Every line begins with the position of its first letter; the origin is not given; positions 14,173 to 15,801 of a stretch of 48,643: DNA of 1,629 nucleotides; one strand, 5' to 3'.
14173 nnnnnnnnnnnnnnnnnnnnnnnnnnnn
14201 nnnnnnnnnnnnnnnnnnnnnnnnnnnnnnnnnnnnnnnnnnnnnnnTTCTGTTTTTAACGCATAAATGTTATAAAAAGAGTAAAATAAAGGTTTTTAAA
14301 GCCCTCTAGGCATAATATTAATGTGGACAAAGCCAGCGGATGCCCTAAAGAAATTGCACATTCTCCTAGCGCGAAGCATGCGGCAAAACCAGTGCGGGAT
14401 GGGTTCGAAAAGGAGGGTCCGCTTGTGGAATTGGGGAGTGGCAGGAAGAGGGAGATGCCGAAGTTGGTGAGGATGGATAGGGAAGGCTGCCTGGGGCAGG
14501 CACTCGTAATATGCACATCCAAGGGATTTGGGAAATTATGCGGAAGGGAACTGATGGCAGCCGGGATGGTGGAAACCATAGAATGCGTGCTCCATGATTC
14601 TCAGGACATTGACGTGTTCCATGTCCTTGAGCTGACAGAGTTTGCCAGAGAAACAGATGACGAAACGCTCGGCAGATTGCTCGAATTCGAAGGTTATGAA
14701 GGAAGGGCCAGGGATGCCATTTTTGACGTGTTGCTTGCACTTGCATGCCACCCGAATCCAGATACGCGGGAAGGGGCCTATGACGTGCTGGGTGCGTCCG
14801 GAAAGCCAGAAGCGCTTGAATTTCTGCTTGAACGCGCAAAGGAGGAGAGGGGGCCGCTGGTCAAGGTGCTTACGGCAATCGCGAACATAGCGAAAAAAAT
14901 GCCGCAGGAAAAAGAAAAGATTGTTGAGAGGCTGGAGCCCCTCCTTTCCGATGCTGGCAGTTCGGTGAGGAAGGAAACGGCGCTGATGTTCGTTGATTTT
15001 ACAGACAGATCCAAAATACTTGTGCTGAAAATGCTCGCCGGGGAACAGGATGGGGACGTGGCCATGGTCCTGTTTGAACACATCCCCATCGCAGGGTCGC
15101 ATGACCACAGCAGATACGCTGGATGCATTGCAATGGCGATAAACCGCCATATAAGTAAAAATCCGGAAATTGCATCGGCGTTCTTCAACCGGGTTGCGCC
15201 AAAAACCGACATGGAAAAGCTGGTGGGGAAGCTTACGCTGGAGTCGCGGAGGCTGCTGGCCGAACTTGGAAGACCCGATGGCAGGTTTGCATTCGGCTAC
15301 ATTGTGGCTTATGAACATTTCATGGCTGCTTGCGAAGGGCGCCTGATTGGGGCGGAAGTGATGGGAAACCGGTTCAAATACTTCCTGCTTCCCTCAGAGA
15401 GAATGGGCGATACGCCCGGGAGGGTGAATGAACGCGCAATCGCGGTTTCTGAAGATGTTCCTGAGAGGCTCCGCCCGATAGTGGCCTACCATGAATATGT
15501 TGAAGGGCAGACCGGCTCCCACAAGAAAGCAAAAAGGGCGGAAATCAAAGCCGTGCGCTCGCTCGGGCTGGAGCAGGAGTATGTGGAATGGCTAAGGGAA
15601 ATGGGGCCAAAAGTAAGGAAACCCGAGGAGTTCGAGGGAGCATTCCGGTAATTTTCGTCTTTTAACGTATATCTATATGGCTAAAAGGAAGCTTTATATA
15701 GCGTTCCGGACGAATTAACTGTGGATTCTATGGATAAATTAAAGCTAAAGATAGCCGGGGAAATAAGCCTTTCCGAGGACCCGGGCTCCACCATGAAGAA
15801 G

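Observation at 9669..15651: Same-strand island of about 10 ORFan genes between housekeeping blocks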

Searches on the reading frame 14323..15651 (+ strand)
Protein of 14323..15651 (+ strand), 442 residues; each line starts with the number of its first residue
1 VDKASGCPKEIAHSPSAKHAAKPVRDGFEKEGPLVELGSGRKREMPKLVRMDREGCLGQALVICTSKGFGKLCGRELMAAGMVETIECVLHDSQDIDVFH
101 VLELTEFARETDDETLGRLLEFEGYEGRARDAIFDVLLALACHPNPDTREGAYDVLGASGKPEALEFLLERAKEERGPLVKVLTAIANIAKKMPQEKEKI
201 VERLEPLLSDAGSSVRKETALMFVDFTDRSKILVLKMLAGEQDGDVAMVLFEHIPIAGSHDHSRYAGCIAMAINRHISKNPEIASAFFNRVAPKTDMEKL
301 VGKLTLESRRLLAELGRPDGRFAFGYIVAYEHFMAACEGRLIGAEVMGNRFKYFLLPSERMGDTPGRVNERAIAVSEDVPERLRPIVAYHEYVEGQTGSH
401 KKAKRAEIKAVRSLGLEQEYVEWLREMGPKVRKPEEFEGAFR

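Call 3: search_protein_families(library=pfam, max_evalue=1, proteins=[window:14323-15651:+])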
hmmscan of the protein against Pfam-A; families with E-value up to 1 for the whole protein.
window:14323-15651:+ (442 aa): 4 families
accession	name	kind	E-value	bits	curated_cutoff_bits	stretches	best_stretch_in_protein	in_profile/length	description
PF13646.12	HEAT_2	-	3.1e-11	43.8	27.7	1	128-181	27-80/88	HEAT repeats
PF13513.12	HEAT_EZ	-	0.00057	20.8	27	0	130-157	26-53/55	HEAT-like repeat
PF01602.26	Adaptin_N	-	0.03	13.3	37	1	180-233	209-263/524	Adaptin N terminal region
PF12717.13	Cnd1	-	0.2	12.2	26.4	1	181-216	118-153/162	non-SMC mitotic condensation complex subunit 1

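Call 4: search_protein_families(library=ncbifam, max_evalue=1, proteins=[window:14323-15651:+])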
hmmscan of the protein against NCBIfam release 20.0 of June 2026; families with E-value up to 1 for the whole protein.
window:14323-15651:+ (442 aa): 1 family
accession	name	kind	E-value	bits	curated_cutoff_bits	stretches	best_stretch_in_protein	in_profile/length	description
NF045662.1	DVU0298_fam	equivalog_domain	0.069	12.7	75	1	181-241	127-187/213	DVU0298 family protein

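Call 5: search_protein_families(library=phrogs, max_evalue=0.1, proteins=[window:14323-15651:+])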
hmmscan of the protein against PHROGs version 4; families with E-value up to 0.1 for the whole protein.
window:14323-15651:+ (442 aa): 0 families

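Call 6: search_protein_families(library=padloc, max_evalue=0.1, proteins=[window:14323-15651:+])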
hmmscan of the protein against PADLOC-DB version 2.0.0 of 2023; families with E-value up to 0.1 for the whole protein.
window:14323-15651:+ (442 aa): 3 families
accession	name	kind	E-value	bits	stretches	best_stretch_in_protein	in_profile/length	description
PDLC03925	OloA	-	0.0024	15.2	1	123-222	159-267/596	-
PDLC01150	HEAT_CxxC_PDDEXK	-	0.011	13.1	1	155-221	15-80/288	HEAT_CxxC_PD-DEXK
PDLC02919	HEAT-ARM_XIII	-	0.022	10.1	1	134-217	1515-1597/1972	-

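Call 9: find_encoding_contigs(protein=window:14323-15651:+, flank=10000, max_places=6)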
Protein window:14323-15651:+ (442 aa): 3 contigs read that carry it; 2 places shown.
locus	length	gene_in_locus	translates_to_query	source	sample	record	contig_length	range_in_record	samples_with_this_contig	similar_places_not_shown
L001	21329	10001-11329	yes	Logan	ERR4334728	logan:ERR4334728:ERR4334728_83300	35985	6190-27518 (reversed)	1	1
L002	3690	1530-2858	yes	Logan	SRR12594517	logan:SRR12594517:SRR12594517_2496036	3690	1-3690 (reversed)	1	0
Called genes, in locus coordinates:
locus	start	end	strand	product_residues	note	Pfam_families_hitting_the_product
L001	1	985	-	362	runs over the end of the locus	PF01896:DNA_primase_S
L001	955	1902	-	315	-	PF04104:DNA_primase_lrg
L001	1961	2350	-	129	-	-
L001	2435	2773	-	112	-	-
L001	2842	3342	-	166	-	-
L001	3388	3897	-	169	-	-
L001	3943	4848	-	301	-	PF01916:DS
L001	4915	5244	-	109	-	-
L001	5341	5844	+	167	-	-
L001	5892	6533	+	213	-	-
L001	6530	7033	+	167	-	-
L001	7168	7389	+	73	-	-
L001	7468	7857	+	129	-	-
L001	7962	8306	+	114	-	-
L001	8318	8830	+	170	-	-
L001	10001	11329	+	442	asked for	PF13646:HEAT_2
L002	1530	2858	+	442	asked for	PF13646:HEAT_2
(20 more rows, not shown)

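Call 10: find_homologous_proteins(query=window:14323-15651:+, max_evalue=0.001)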
Query window:14323-15651:+ (442 aa): 4 proteins with E <= 0.001 among 8000 candidates.
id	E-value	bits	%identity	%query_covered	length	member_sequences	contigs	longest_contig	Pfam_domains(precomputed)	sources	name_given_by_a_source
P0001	1.5e-292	988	100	100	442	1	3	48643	PF13646.13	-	-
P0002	1.4e-126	442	54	98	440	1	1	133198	-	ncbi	ncbi:MAG: hypothetical protein AB1657_02270 [Candidatus Micrarchaeota archaeon]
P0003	6.7e-65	238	79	33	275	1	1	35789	-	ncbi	-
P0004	9.2e-32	129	33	71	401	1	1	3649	-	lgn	-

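Call 12: find_encoding_contigs(protein=P0002, flank=10000, max_places=4)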
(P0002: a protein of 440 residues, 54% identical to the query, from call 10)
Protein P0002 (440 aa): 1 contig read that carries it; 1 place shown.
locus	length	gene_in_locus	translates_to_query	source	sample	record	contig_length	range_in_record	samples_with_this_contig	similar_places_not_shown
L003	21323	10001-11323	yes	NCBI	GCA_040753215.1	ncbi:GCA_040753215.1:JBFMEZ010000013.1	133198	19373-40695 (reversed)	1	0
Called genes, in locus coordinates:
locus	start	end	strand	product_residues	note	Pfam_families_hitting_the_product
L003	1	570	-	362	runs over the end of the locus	PF01896:DNA_primase_S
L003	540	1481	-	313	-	PF04104:DNA_primase_lrg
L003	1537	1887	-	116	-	-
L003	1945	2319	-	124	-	-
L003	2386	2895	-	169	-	-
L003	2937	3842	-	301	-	PF01916:DS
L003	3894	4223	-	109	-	-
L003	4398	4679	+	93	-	-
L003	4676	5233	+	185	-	-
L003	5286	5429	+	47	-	-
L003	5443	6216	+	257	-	-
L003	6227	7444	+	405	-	-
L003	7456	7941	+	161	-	-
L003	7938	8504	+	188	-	-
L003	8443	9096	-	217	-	-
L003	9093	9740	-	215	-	PF08843:AbiEii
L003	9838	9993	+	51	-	-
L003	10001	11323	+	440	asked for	-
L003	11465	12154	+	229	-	PF01381:HTH_3, PF12844:HTH_19 (weak)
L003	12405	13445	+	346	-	PF08541:ACP_syn_III_C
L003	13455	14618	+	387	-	PF00108:Thiolase_N, PF02803:Thiolase_C, PF22691:Thiolase_C_1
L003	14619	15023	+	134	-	PF12172:zf-ChsH2, PF01796:OB_ChsH2_C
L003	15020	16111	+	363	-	PF21238:Pus10_C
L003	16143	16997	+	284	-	PF01478:Peptidase_A24 (weak)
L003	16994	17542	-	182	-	PF12844:HTH_19 (weak), PF13560:HTH_31 (weak), PF01381:HTH_3, PF00571:CBS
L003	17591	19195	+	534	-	PF01656:CbiA (faint), PF06418:CTP_synth_N, PF00117:GATase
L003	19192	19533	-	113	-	-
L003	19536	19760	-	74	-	-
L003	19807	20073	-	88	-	-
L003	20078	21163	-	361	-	PF01926:MMR_HSR1, PF02421:FeoB_N, PF16897:MMR_HSR1_Xtn, PF02824:TGS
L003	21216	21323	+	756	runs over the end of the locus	-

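Call 13: find_encoding_contigs(protein=P0004, flank=10000, max_places=4)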
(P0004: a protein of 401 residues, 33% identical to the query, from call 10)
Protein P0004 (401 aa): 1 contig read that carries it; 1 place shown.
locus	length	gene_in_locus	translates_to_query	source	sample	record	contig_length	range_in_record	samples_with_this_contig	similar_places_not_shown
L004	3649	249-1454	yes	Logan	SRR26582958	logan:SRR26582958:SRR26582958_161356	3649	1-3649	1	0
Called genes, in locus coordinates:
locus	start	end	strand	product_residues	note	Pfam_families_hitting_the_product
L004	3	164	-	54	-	?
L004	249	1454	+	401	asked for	-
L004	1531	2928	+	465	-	-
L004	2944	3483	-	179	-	PF03994:DUF350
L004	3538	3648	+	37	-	?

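Call 14: find_encoding_contigs(protein=P0003, flank=10000, max_places=4)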
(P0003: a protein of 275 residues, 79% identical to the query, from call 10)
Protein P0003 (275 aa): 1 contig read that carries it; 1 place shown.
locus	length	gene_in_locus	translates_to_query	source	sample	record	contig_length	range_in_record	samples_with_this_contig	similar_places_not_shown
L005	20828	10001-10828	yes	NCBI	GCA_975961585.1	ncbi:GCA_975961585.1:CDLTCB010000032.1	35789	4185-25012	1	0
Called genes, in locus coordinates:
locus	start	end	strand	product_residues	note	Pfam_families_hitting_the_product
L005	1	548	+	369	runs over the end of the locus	-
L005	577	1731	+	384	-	PF01926:MMR_HSR1, PF02421:FeoB_N (weak), PF08438:YGR210-like_G4, PF02824:TGS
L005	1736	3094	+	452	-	PF27854:Heavy_Cys_CGP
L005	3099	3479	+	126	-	-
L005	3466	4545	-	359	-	PF01896:DNA_primase_S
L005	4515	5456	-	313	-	PF04104:DNA_primase_lrg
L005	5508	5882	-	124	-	-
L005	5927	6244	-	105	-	-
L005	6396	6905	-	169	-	-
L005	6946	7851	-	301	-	PF01916:DS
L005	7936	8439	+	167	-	-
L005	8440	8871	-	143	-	-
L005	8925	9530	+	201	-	-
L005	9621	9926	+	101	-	-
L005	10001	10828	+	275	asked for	-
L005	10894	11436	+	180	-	PF08279:HTH_11 (weak), PF13412:HTH_24, PF09339:HTH_IclR (weak), PF12802:MarR_2 (weak), PF01909:NTP_transf_2, PF18765:Polbeta (weak)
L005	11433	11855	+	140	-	PF05168:HEPN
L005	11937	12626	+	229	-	PF01381:HTH_3, PF12844:HTH_19 (weak)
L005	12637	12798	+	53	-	-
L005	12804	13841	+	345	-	PF08541:ACP_syn_III_C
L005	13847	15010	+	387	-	PF00108:Thiolase_N, PF02803:Thiolase_C, PF22691:Thiolase_C_1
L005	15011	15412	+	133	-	PF12172:zf-ChsH2, PF01796:OB_ChsH2_C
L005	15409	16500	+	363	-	PF21238:Pus10_C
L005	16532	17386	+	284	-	PF01478:Peptidase_A24 (weak)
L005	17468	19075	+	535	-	PF06418:CTP_synth_N, PF00117:GATase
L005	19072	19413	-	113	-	-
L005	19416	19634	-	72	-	-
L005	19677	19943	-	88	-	-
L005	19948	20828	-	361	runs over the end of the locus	PF00350:Dynamin_N (faint), PF01926:MMR_HSR1, PF02421:FeoB_N, PF16897:MMR_HSR1_Xtn, PF02824:TGS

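Call 32: search_solved_structures(query=window:14323-15651:+, max_evalue=10, show_alignments=2)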
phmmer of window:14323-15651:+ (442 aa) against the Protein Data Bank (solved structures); distinct sequences matched with E-value up to 10: 2.
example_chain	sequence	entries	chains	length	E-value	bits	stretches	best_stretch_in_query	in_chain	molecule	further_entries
8aw4_B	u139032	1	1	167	0.52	12.9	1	138-184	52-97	ALPHAREP bGFPD-YY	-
1oyz_A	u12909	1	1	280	0.71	12.5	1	183-270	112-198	Hypothetical protein yibA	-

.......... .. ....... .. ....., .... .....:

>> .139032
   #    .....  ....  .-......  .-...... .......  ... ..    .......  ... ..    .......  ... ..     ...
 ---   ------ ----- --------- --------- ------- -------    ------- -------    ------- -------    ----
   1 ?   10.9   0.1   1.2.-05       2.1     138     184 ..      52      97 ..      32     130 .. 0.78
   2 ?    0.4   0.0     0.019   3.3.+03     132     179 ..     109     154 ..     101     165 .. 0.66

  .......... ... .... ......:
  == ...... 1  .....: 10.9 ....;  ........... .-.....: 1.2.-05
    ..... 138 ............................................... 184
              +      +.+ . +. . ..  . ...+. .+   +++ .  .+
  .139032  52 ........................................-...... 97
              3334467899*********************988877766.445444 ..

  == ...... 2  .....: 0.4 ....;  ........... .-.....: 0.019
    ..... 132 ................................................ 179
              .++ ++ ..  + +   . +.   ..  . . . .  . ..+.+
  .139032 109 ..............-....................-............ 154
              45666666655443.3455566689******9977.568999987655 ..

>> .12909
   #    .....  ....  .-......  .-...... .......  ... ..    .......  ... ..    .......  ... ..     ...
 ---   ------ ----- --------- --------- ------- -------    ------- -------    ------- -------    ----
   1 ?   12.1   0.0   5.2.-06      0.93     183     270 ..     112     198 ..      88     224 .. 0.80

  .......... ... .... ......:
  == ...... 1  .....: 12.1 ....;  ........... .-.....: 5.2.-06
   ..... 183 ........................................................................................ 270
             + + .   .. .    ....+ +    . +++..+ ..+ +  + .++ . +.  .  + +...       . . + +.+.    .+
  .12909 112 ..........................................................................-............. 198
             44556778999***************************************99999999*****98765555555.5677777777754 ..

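Call 49: predict_structure(alignment_id=A5)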
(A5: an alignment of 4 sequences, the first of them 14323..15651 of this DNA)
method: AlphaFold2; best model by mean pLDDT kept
length: 442 residues; sequences in the alignment: 4
mean_pLDDT: 68.6   pTM: 0.58
mean pLDDT of the five models: 68.6, 63.8, 62.7, 62.4, 53.2
residues with pLDDT >= 90: 14; 70-90: 249; 50-70: 88; < 50: 91
segments of 3 or more residues with pLDDT < 50: 1-32, 342-377, 392-398, 431-442
pLDDT, mean of each block of 10 residues (from residue 1): 34 30 30 49 73 89 79 70 85 76 87 90 86 87 84 89 87 75 89 87 80 75 77 77 79 67 71 87 82 74 89 78 59 67 38 32 34 46 57 48 62 70 64 39 30
secondary structure, 60 per line:
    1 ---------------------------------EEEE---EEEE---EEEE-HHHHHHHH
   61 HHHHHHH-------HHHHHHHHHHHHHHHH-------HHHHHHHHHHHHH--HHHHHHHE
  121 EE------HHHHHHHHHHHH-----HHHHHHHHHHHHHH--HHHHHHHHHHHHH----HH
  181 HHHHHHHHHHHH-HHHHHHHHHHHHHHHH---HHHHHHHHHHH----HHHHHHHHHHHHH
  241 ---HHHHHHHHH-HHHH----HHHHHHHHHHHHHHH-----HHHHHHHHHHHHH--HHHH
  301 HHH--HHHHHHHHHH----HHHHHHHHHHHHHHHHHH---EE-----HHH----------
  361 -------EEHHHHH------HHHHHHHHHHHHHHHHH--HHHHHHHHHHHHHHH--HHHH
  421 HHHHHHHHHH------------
elements in order: E34-37 E41-44 E48-51 H53-67 H75-90 H98-110 H113-119 E120-122 H129-140 H146-159 H162-174 H179-192 H194-209 H213-223 H228-240 H244-252 H254-257 H262-276 H282-294 H297-303 H306-315 H320-337 H370-374 H381-397 H400-414 H417-430

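Call 67: search_protein_families(library=pfam, alignment_id=A8, max_evalue=0.01)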
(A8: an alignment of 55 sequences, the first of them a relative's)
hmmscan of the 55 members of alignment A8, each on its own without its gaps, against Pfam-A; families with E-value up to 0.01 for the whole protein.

A. member 1, P0001 (442 aa): 2 families
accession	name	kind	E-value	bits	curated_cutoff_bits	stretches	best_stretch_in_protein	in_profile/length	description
PF13646.12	HEAT_2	-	3.1e-11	43.8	27.7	1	128-181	27-80/88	HEAT repeats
PF13513.12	HEAT_EZ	-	0.00057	20.8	27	0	130-157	26-53/55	HEAT-like repeat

B. families by the number of members that match (of 55 scanned): 15 families
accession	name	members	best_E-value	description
PF13646.12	HEAT_2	7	1.6e-11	HEAT repeats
PF00805.28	Pentapeptide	4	4.3e-16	Pentapeptide repeats (8 copies)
PF13599.13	Pentapeptide_4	4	1.3e-08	Pentapeptide repeat region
PF13576.12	Pentapeptide_3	4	1.7e-08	Pentapeptide repeats (9 copies)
PF04552.19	Sigma54_DBD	2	0.0013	Sigma-54, DNA binding domain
PF01381.28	HTH_3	1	1.2e-08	Helix-turn-helix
PF12844.13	HTH_19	1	5.4e-07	Helix-turn-helix domain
PF13560.12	HTH_31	1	0.00024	Helix-turn-helix domain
PF13513.12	HEAT_EZ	1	0.00057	HEAT-like repeat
PF15731.11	MqsA_antitoxin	1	0.0025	Antitoxin component of bacterial toxin-antitoxin system, MqsA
PF08461.16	HTH_12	1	0.0038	Ribonuclease R winged-helix domain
PF08456.15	Vmethyltransf_C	1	0.0042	Viral methyltransferase C-terminal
PF20432.4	Xre-like-HTH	1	0.008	Antitoxin Xre-like helix-turn-helix domain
PF01527.26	HTH_Tnp_1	1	0.0084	Transposase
PF02985.28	HEAT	1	0.0093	HEAT repeat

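Call 75: fold_search(model_id=the predicted structure, library=pdb)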
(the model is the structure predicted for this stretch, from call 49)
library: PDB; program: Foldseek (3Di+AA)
matches with E <= 10: 1107; with E <= 0.001: 0
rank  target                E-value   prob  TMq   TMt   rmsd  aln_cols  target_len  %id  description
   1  2yns_A                5.5e-03  1.00  0.31  0.32  10.4       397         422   13  rImp_alpha_B54NLS (released 2013-01-09)
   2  8fzk_A                6.6e-03  1.00  0.33  0.34   9.7       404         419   11  Dimeric human importin alpha subunit (released 2023-02-08)
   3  7n8j_A                7.5e-03  0.99  0.26  0.27  12.3       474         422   10  Human importin alpha 1 in complex with Bimax2 peptide (released 2021-06-30)
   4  4b8p_A                7.8e-03  1.00  0.30  0.31  11.5       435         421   13  rImp_alpha_A89NLS (released 2013-01-09)
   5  4uae_A                8.8e-03  0.99  0.27  0.28  11.7       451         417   11  Importin alpha 3 delta IBB in complex with Influenza PB2 Nuclear Localization Domain (released 2015-02-04)
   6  4bqk_A                9.2e-03  1.00  0.33  0.34  11.2       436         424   13  rice importin_alpha : VirD2NLS complex (released 2014-02-19)
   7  9c5a_B                1.0e-02  1.00  0.34  0.38  10.8       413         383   12  AP-3 Arf1 dimeric interface, focused refinement (released 2024-12-18)
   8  8g4j_A                1.2e-02  0.99  0.29  0.30  12.9       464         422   12  Crystal structure of Cavia porcellus (guinea pig) importin-alpha 1 in cargo-free state (released 2023-02-22)
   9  2jdq_B                1.2e-02  0.99  0.31  0.31  12.9       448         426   12  C-terminal domain of influenza A virus polymerase PB2 subunit in complex with human importin alpha5 (released 2007-02-27)
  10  5k7v_A                1.2e-02  0.72  0.13  0.17  20.1       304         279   10  Computational Design of Self-Assembling Cyclic Protein Homooligomers (released 2017-04-12)
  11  3tj3_A                1.4e-02  1.00  0.32  0.33  11.8       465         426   10  Structure of importin a5 bound to the N-terminus of Nup50 (released 2011-11-30)
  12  6iur_A                1.5e-02  1.00  0.34  0.27  12.2       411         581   16  A phosphatase complex STRN3-PP2Aa (released 2019-12-04)
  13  7pks_p                1.5e-02  1.00  0.40  0.32   7.2       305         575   15  Structural basis of Integrator-mediated transcription regulation (released 2021-12-08)
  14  8p2l_A                1.5e-02  0.99  0.27  0.25  16.0       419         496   13  A CHIMERA construct containing human SARM1 ARM and SAM domains and C. elegans TIR domain. (released 2023-09-06)
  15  7cun_G                1.6e-02  1.00  0.28  0.16  13.0       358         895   12  The structure of human Integrator-PP2A complex (released 2020-11-25)
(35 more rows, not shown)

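Call 87: search_protein_families(library=pfam, max_evalue=0.01, proteins=[L003:5443-6216:+])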
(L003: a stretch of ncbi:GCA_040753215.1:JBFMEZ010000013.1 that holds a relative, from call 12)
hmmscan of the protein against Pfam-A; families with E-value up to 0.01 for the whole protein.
L003:5443-6216:+ (257 aa): 0 families
